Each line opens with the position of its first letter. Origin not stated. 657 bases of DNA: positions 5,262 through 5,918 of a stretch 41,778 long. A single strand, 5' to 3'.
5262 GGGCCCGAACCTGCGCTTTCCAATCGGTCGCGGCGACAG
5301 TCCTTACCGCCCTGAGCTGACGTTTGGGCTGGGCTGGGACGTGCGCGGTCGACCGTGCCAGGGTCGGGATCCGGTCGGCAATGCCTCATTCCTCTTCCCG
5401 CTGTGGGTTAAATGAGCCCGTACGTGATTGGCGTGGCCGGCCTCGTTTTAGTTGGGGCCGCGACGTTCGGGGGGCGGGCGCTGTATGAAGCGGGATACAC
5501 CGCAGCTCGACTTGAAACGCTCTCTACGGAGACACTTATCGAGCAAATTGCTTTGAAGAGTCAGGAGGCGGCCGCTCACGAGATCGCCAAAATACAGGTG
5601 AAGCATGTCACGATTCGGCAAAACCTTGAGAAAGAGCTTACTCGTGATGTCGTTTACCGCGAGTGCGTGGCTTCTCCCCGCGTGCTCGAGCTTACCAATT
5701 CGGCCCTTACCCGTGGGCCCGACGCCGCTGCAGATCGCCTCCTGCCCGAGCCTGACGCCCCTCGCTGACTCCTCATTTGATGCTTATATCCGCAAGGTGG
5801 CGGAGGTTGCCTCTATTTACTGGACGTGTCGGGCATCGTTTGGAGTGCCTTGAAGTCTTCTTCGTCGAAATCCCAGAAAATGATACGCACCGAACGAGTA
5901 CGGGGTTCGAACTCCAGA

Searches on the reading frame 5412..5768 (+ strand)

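Call 17: search_protein_families(library=phrogs, max_evalue=0.001, proteins=[window:5412-5768:+])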
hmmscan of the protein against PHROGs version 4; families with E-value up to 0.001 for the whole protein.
window:5412-5768:+ (118 aa): 1 family
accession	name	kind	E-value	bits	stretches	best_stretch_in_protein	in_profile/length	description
phrog_1152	-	lysis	0.00054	20.9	1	8-103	12-118/127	Rz-like spanin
